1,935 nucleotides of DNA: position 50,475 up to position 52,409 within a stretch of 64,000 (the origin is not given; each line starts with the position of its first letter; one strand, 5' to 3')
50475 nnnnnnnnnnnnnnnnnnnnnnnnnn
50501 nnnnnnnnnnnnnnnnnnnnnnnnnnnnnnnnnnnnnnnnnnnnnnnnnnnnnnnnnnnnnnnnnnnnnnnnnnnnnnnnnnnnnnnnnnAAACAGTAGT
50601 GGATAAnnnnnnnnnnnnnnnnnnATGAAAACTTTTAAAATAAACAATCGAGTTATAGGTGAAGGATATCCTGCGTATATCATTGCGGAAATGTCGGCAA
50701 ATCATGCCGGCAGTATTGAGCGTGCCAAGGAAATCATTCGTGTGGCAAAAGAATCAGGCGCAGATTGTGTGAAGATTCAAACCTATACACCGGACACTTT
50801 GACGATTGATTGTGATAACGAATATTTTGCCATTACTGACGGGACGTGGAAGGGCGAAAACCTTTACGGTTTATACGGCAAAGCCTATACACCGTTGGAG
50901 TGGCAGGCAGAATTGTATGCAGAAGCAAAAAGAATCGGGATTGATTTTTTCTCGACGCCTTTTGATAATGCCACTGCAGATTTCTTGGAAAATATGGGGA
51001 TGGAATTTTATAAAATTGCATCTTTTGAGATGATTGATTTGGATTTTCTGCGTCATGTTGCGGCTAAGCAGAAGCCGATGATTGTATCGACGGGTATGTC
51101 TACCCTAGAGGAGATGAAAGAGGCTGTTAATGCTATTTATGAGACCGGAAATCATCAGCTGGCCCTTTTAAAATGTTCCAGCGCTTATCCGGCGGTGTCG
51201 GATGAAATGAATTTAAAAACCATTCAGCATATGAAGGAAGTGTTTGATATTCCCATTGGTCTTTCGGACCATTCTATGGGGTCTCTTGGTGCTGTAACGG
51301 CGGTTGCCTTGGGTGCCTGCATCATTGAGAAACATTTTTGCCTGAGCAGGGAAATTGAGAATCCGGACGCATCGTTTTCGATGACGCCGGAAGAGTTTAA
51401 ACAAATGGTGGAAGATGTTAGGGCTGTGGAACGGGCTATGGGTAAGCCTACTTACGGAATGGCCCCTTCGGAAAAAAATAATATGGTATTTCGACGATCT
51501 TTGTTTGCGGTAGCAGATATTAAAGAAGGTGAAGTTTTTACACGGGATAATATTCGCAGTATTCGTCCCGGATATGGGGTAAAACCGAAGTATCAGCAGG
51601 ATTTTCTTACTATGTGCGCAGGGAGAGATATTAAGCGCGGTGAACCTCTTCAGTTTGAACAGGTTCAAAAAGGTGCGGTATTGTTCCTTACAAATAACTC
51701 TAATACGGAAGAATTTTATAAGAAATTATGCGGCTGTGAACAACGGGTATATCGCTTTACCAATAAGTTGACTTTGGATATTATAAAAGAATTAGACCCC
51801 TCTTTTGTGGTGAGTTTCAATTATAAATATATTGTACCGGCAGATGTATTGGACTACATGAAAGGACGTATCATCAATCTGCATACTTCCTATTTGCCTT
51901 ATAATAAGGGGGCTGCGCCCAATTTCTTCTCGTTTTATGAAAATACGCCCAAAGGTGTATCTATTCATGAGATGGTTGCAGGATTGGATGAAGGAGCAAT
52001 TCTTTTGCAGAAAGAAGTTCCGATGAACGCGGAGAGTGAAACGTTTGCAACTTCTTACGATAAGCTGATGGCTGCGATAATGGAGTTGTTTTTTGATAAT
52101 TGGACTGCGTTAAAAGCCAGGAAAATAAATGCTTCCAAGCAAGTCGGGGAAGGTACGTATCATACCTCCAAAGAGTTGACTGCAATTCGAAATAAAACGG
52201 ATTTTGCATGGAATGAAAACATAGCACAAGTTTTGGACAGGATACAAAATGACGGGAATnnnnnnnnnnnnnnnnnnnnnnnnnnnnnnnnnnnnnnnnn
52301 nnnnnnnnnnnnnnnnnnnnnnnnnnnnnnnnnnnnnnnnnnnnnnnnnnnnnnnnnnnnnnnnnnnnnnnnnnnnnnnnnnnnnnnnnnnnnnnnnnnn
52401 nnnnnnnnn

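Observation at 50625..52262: PseI fused to an N-formyltransferase: predicted 7-formamido pseudaminic acid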

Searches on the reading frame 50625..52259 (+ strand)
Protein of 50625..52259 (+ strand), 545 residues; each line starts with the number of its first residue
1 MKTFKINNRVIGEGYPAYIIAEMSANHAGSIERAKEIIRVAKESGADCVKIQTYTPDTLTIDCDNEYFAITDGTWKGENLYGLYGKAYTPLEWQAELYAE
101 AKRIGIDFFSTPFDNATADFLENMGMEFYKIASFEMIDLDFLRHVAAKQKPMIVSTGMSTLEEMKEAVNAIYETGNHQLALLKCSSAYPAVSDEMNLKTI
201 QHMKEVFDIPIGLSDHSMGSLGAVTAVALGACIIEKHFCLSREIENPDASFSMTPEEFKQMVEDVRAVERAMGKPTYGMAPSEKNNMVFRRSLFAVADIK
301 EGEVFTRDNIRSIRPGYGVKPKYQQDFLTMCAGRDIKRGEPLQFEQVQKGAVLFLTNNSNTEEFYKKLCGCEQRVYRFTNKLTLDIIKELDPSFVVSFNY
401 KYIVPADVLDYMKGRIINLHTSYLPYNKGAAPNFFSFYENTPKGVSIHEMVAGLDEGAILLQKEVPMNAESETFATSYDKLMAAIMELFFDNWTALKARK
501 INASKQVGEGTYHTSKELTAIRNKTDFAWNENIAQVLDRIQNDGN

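Call 3: search_protein_families(library=pfam, proteins=[window:50625-52259:+], max_evalue=0.01)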
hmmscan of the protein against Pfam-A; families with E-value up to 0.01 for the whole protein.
window:50625-52259:+ (545 aa): 3 families
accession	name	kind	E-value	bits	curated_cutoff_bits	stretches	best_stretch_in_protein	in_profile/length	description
PF03102.20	NeuB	-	6e-88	294.8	22.1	1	37-275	1-239/241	NeuB family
PF00551.24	Formyl_trans_N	-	4e-15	56.5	26.1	1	384-482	72-170/181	Formyl transferase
PF08666.17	SAF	-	1.5e-07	32.2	21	1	290-346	1-61/63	SAF domain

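Call 4: search_protein_families(library=ncbifam, proteins=[window:50625-52259:+], max_evalue=0.01)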
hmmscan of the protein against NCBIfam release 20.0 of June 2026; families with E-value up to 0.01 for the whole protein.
window:50625-52259:+ (545 aa): 13 families
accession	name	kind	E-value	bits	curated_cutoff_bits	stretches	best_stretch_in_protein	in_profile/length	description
TIGR03586.1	PseI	equivalog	2.8e-138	460.6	340.25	1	17-342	2-327/327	pseudaminic acid synthase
TIGR03569.1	NeuB_NnaB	equivalog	3.5e-93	312.3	399.65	1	18-341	2-328/329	N-acetylneuraminate synthase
NF005755.0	PRK07579.1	equivalog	6.7e-19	68.7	238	1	380-539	56-209/245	dTDP-4-amino-4,6-dideoxyglucose formyltransferase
NF005998.1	PRK08125.1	equivalog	4.6e-17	61.6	777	1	380-536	64-217/649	bifunctional UDP-4-amino-4-deoxy-L-arabinose formyltransferase/UDP-glucuronic acid oxidase ArnA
TIGR00460.1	fmt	equivalog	1.2e-16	60.7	201.5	1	384-540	72-225/315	methionyl-tRNA formyltransferase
NF005414.0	PRK06988.1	equivalog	5.6e-16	58.4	316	1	385-515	71-202/311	formyltransferase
TIGR00639.1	PurN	equivalog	7.6e-09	35.4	150.1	1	380-471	69-160/192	phosphoribosylglycinamide formyltransferase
TIGR00655.1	PurU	equivalog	2.5e-08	33.9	285.95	1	377-469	146-239/280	formyltetrahydrofolate deformylase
NF004684.0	PRK06027.1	subfamily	5.2e-08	32.9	223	1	381-466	155-241/286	formyltetrahydrofolate deformylase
NF006421.0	PRK08673.1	subfamily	1.3e-07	31.2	335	1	114-274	167-335/338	3-deoxy-7-phosphoheptulonate synthase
TIGR01361.1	DAHP_synth_Bsub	equivalog_domain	5.2e-07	29.3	267.75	1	108-267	92-259/260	3-deoxy-7-phosphoheptulonate synthase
NF009933.0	PRK13396.1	subfamily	3.3e-06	26.3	486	1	113-274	173-343/352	3-deoxy-7-phosphoheptulonate synthase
NF009239.0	PRK12595.1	equivalog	0.0016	17.5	279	1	128-267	204-352/360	bifunctional 3-deoxy-7-phosphoheptulonate synthase/chorismate mutase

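Call 7: find_homologous_proteins(query=window:50625-52259:+)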
Query window:50625-52259:+ (545 aa): 8000 proteins with E <= 0.001 among 8000 candidates; the best 120 are listed.
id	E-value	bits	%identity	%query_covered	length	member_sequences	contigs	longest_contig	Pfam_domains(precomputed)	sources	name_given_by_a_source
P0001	0.0e+0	1247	100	100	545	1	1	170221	PF03102.21,PF08666.18,PF00551.25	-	-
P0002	0.0e+0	1185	95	100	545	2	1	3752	PF03102.21,PF08666.18,PF00551.25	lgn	-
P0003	0.0e+0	1182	94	100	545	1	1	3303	PF03102.21,PF08666.18,PF00551.25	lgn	-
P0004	0.0e+0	1150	91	100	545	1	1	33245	PF03102.21,PF08666.18,PF00551.25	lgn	-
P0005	0.0e+0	1146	91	100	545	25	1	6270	PF03102.21,PF08666.18,PF00551.25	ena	-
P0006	0.0e+0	1144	91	100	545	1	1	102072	PF03102.21,PF08666.18,PF00551.25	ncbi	-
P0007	0.0e+0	1140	90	100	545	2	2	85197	PF03102.21,PF08666.18,PF00551.25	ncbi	-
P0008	0.0e+0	1140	90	100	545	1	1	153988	PF03102.21,PF08666.18,PF00551.25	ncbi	-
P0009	0.0e+0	1137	90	100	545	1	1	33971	PF03102.21,PF08666.18,PF00551.25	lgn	-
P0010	0.0e+0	1137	90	100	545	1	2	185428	PF03102.21,PF08666.18,PF00551.25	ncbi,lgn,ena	-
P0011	0.0e+0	1134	90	100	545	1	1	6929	PF03102.21,PF08666.18,PF00551.25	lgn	-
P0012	0.0e+0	1134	90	100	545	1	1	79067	PF03102.21,PF08666.18,PF00551.25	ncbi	-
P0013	0.0e+0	1134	90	100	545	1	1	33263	PF03102.21,PF08666.18,PF00551.25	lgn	-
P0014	0.0e+0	1133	90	100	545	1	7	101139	PF03102.21,PF08666.18,PF00551.25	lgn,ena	-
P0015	0.0e+0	1131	90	100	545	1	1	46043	PF03102.21,PF08666.18,PF00551.25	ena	-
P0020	0.0e+0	1093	87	100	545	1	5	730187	PF03102.21,PF08666.18,PF00551.25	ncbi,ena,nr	ncbi:MAG: pseudaminic acid synthase [Lachnospiraceae bacterium]|nr:pseudaminic acid synthase [Lachno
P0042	7.6e-270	914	75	99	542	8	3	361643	PF03102.21,PF08666.18,PF00551.25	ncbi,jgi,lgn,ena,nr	ncbi:MAG: pseudaminic acid synthase [Lachnospiraceae bacterium]|nr:pseudaminic acid synthase [Lachno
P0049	2.6e-251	853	67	99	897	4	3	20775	PF03102.21,PF08666.18,PF00551.25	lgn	-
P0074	1.2e-238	811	66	98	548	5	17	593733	PF03102.21,PF08666.18,PF00551.25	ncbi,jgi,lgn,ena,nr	ncbi:MAG: pseudaminic acid synthase [Lachnospiraceae bacterium]|nr:pseudaminic acid synthase [Lachno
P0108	3.6e-236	803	62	100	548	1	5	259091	PF03102.21,PF08666.18,PF00551.25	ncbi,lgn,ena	-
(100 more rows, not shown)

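Call 35: find_encoding_contigs(protein=P0049, flank=10000, max_places=2)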
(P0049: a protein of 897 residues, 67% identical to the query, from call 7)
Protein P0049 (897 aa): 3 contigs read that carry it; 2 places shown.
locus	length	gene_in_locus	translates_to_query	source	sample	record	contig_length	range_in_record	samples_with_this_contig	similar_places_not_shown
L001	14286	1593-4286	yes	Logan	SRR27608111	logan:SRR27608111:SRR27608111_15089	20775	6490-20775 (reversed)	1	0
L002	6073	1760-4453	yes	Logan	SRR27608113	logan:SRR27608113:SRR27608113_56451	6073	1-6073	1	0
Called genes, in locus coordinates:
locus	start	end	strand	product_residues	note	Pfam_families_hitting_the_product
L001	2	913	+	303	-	?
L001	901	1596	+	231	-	PF02348:CTP_transf_3, PF12804:NTP_transf_3 (weak)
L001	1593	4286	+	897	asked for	PF03102:NeuB, PF08666:SAF, PF00551:Formyl_trans_N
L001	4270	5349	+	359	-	PF01757:Acyl_transf_3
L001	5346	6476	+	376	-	PF00155:Aminotran_1_2 (weak), PF01041:DegT_DnrJ_EryC1, PF00266:Aminotran_5 (weak)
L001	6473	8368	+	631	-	-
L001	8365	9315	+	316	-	PF00535:Glycos_transf_2, PF10111:Glyco_tranf_2_2, PF13641:Glyco_tranf_2_3 (weak)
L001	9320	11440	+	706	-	-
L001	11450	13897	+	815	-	-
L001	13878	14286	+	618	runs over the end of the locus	PF13727:CoA_binding_3, PF00106:adh_short (faint), PF02254:TrkA_N (faint), PF04321:RmlD_sub_bind, PF01073:3Beta_HSD, PF01370:Epimerase, PF02719:Polysacc_synt_2, PF16363:GDP_Man_Dehyd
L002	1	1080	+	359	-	?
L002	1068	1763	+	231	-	PF02348:CTP_transf_3, PF12804:NTP_transf_3 (weak)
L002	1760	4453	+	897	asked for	PF03102:NeuB, PF08666:SAF, PF00551:Formyl_trans_N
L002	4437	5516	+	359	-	PF01757:Acyl_transf_3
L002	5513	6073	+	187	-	?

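Call 36: find_encoding_contigs(protein=P0074, flank=10000, max_places=2)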
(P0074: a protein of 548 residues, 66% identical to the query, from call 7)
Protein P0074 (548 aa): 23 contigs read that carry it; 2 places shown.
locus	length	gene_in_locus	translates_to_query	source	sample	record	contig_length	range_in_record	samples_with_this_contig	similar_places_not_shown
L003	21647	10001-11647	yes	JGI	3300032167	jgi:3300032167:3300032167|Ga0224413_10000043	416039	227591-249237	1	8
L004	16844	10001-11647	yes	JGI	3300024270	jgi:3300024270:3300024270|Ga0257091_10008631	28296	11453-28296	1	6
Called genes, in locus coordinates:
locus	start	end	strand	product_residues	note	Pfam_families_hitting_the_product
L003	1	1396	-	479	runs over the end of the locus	PF00657:Lipase_GDSL (weak), PF13472:Lipase_GDSL_2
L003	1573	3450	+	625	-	PF19484:DUF6020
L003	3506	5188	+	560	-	PF14264:Glucos_trans_II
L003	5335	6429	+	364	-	PF07922:Glyco_transf_52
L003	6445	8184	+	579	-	PF00664:ABC_membrane, PF00005:ABC_tran, PF02463:SMC_N (weak)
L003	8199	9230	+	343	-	PF00535:Glycos_transf_2, PF10111:Glyco_tranf_2_2, PF13641:Glyco_tranf_2_3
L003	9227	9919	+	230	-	PF02348:CTP_transf_3, PF12804:NTP_transf_3 (weak)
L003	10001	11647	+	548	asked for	PF03102:NeuB, PF08666:SAF, PF00551:Formyl_trans_N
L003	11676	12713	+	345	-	PF04101:Glyco_tran_28_C (faint)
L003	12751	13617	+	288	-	PF00657:Lipase_GDSL, PF13472:Lipase_GDSL_2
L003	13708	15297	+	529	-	PF14264:Glucos_trans_II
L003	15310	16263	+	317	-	PF00535:Glycos_transf_2, PF13641:Glyco_tranf_2_3 (weak)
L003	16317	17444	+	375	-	PF00155:Aminotran_1_2, PF01041:DegT_DnrJ_EryC1, PF00266:Aminotran_5 (weak)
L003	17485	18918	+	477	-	-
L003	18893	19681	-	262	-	-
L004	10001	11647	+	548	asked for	PF03102:NeuB, PF08666:SAF, PF00551:Formyl_trans_N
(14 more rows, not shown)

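Call 37: find_encoding_contigs(protein=P0020, flank=10000, max_places=1)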
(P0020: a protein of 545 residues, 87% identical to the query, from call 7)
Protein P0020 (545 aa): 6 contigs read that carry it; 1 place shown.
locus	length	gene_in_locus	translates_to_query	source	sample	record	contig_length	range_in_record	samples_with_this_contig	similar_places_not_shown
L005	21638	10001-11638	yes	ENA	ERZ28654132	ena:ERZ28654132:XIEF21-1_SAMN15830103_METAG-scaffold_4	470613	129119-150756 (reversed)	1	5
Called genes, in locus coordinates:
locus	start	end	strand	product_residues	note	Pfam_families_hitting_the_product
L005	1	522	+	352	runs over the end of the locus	PF01370:Epimerase, PF04321:RmlD_sub_bind, PF16363:GDP_Man_Dehyd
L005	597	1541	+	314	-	PF01370:Epimerase, PF04321:RmlD_sub_bind (weak), PF16363:GDP_Man_Dehyd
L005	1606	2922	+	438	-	PF00483:NTP_transferase, PF01050:MannoseP_isomer, PF07883:Cupin_2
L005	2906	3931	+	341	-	PF20511:PMI_typeI_cat, PF07883:Cupin_2 (faint), PF21621:MPI_cupin_dom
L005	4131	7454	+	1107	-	PF02368:Big_2, PF22359:Big-like (weak), PF02368:Big_2, PF19127:Choline_bind_3 (weak), PF01183:Glyco_hydro_25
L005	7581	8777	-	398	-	PF01041:DegT_DnrJ_EryC1, PF00155:Aminotran_1_2, PF00266:Aminotran_5, PF01053:Cys_Met_Meta_PP, PF01212:Beta_elim_lyase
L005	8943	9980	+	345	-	PF19554:DUF6077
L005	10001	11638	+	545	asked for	PF03102:NeuB, PF08666:SAF, PF00551:Formyl_trans_N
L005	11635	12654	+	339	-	PF04101:Glyco_tran_28_C (weak)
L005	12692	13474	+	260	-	-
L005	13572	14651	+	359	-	PF01073:3Beta_HSD, PF01370:Epimerase, PF02719:Polysacc_synt_2, PF04321:RmlD_sub_bind, PF07993:NAD_binding_4, PF16363:GDP_Man_Dehyd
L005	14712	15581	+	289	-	PF00483:NTP_transferase, PF12804:NTP_transf_3 (weak)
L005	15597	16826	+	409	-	PF01183:Glyco_hydro_25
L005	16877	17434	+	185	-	PF00908:dTDP_sugar_isom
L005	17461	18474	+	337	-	PF01061:ABC2_membrane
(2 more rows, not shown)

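Call 38: find_encoding_contigs(protein=P0042, flank=10000, max_places=1)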
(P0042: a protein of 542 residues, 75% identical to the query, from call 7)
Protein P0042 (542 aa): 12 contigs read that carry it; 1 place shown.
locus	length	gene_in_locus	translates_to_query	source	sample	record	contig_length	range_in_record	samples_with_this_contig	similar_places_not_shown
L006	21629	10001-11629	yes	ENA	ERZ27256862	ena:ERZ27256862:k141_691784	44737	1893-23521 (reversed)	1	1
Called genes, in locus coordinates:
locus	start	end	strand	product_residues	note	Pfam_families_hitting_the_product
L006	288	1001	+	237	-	PF00483:NTP_transferase (weak), PF01128:IspD, PF12804:NTP_transf_3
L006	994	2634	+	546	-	PF12804:NTP_transf_3, PF01633:Choline_kinase, PF01636:APH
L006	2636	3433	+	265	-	PF00753:Lactamase_B, PF23023:Anti-Pycsar_Apyc1 (weak)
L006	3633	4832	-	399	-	PF00155:Aminotran_1_2, PF01041:DegT_DnrJ_EryC1, PF01053:Cys_Met_Meta_PP, PF00266:Aminotran_5 (weak), PF01212:Beta_elim_lyase (weak)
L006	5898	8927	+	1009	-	PF02368:Big_2, PF19127:Choline_bind_3 (weak), PF01183:Glyco_hydro_25, PF08924:Rv2525c_GlyHyd-like (weak)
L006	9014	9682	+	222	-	PF19554:DUF6077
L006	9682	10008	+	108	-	PF19554:DUF6077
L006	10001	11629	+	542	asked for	PF03102:NeuB, PF08666:SAF, PF00551:Formyl_trans_N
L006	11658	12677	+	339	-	PF04101:Glyco_tran_28_C (weak)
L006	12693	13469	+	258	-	-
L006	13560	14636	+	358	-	PF01073:3Beta_HSD, PF01370:Epimerase, PF02719:Polysacc_synt_2, PF04321:RmlD_sub_bind, PF07993:NAD_binding_4, PF08659:KR (weak), PF16363:GDP_Man_Dehyd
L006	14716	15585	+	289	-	PF00483:NTP_transferase, PF12804:NTP_transf_3 (weak)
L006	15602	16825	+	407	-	PF01183:Glyco_hydro_25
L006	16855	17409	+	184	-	PF00908:dTDP_sugar_isom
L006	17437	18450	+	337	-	PF01061:ABC2_membrane, PF12698:ABC2_membrane_3 (weak)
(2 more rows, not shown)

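Call 39: find_encoding_contigs(protein=P0108, flank=10000, max_places=1)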
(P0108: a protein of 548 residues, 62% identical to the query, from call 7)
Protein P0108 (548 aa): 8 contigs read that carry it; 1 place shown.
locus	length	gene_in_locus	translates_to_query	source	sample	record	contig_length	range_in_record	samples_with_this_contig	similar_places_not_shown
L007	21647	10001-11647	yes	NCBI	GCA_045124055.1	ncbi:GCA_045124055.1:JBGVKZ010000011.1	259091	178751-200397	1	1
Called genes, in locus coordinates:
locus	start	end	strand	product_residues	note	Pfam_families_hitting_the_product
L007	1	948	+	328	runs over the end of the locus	PF00535:Glycos_transf_2, PF10111:Glyco_tranf_2_2, PF13641:Glyco_tranf_2_3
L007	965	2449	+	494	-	PF03062:MBOAT, PF13813:MBOAT_2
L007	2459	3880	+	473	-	-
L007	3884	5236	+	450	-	PF00483:NTP_transferase, PF01050:MannoseP_isomer, PF07883:Cupin_2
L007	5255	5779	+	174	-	PF13302:Acetyltransf_3, PF13420:Acetyltransf_4, PF13523:Acetyltransf_8, PF00583:Acetyltransf_1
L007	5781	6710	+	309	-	PF00535:Glycos_transf_2, PF10111:Glyco_tranf_2_2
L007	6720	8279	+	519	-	-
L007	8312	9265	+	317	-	PF00535:Glycos_transf_2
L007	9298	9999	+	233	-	PF02348:CTP_transf_3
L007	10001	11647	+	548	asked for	PF03102:NeuB, PF08666:SAF, PF00551:Formyl_trans_N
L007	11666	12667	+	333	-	-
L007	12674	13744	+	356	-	PF07922:Glyco_transf_52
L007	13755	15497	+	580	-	PF00664:ABC_membrane, PF02463:SMC_N (faint), PF00005:ABC_tran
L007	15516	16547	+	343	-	PF00535:Glycos_transf_2, PF10111:Glyco_tranf_2_2, PF13641:Glyco_tranf_2_3 (weak)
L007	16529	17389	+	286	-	PF00657:Lipase_GDSL, PF13472:Lipase_GDSL_2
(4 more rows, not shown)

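Call 48: predict_structure(alignment_id=A1)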
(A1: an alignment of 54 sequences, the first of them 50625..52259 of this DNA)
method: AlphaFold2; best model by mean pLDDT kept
length: 545 residues; sequences in the alignment: 54
mean_pLDDT: 89.1   pTM: 0.69
mean pLDDT of the five models: 89.1, 88.2, 87.5, 86.9, 84.7
residues with pLDDT >= 90: 389; 70-90: 101; 50-70: 46; < 50: 9
segments of 3 or more residues with pLDDT < 50: 56-60, 73-75
pLDDT, mean of each block of 10 residues (from residue 1): 85 92 75 92 96 58 61 52 60 91 93 88 91 87 96 90 96 96 78 84 95 87 94 92 69 92 96 81 81 97 98 93 97 97 97 95 96 96 97 96 94 95 92 94 96 88 95 96 97 96 91 93 94 95 68
secondary structure, 60 per line:
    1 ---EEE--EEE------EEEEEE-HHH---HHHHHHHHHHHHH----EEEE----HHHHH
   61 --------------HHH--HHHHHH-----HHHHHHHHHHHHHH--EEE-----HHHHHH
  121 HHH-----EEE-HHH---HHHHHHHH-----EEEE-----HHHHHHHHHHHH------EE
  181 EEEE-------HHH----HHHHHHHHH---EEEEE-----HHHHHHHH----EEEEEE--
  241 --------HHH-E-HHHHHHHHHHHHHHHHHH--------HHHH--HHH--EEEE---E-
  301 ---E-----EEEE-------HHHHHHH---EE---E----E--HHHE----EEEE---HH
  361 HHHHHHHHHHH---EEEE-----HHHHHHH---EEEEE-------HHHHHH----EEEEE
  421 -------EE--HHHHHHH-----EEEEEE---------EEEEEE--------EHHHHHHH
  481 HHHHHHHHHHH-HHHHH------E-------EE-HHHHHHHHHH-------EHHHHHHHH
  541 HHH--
elements in order: E4-6 E9-11 E18-23 H31-43 E48-51 H56-60 H80-85 H91-104 E107-109 H115-123 E129-131 H139-146 E152-155 H161-172 E179-184 H199-207 E211-215 H221-228 E233-238 H255-272 H281-284 E292-295 E310-313 H321-327 E352-355 H359-371 E375-378 H384-390 E394-398 H406-411 E416-420 H432-438 E444-449 E459-464 H474-491 H493-497 H515-524 H533-543

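Call 54: fold_search(model_id=the predicted structure, library=pdb)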
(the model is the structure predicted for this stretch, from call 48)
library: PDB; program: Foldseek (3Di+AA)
matches with E <= 10: 1969; with E <= 0.001: 1032
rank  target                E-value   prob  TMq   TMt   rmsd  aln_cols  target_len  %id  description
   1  8h2c_D                5.5e-38  1.00  0.59  0.92   2.3       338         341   47  Crystal structure of the pseudaminic acid synthase PseI from Campylobacter jejuni (released 2022-11-09)
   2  8h2c_A                1.2e-37  1.00  0.58  0.92   2.3       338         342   47  Crystal structure of the pseudaminic acid synthase PseI from Campylobacter jejuni (released 2022-11-09)
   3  8h2c_C                2.6e-37  1.00  0.57  0.90   2.2       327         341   48  Crystal structure of the pseudaminic acid synthase PseI from Campylobacter jejuni (released 2022-11-09)
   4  8h2c_B                2.7e-36  1.00  0.55  0.88   2.3       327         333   47  Crystal structure of the pseudaminic acid synthase PseI from Campylobacter jejuni (released 2022-11-09)
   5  1xuu                  7.7e-31  1.00  0.56  0.84   3.4       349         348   32  Crystal structure of sialic acid synthase (NeuB) in complex with Mn2+ and Malate from Neisseria meningitidis (released 2004-11-02)
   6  4ipi                  2.5e-30  1.00  0.56  0.84   3.4       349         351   32  Crystal Structure of R314A N-acetyl Neuraminic Acid Synthase from Neiserria meningitidis with Malate bound (released 2013-04-10)
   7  4ipj                  7.4e-30  1.00  0.56  0.84   3.4       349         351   31  Crystal Structure of R314K N-acetyl Neuraminic Acid Synthase from Neiserria meningitidis with Malate bound (released 2013-04-10)
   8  2wqp                  7.8e-30  1.00  0.56  0.85   3.3       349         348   31  Crystal structure of sialic acid synthase NeuB-inhibitor complex (released 2009-09-15)
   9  1vli                  1.0e-28  1.00  0.43  0.65  25.1       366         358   31  Crystal structure of Spore coat polysaccharide biosynthesis protein spsE (BSU37870) from Bacillus subtilis at 2.38 A res (released 2004-09-21)
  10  6ncs_A                1.9e-23  1.00  0.47  0.89   2.2       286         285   29  Crystal structure of N-acetylneuraminic acid (Sialic acid) synthetase from Leptospira borgpetersenii serovar Hardjo-bo (released 2018-12-26)
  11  3g8r_B                6.9e-23  1.00  0.53  0.83   3.6       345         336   25  Crystal structure of putative spore coat polysaccharide biosynthesis protein E from Chromobacterium violaceum ATCC 124 (released 2009-04-07)
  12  3g8r_A                2.9e-22  1.00  0.52  0.81   3.7       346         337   25  Crystal structure of putative spore coat polysaccharide biosynthesis protein E from Chromobacterium violaceum ATCC 124 (released 2009-04-07)
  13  6ci4                  3.2e-18  1.00  0.32  0.87   2.9       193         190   33  Crystal structure of the formyltransferase PseJ from Anoxybacillus kamchatkensis soaked with UDP-4-amino-4,6-dideoxy-L-A (released 2018-10-17)
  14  6edk                  4.6e-18  1.00  0.33  0.87   2.5       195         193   34  Crystal structure of the formyltransferase PseJ from Anoxybacillus kamchatkensis with N10-formyltetrahydrofolate (released 2018-10-17)
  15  6ci2                  6.5e-18  1.00  0.32  0.87   3.0       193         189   33  Crystal structure of the formyltransferase PseJ from Anoxybacillus kamchatkensis (released 2018-10-17)
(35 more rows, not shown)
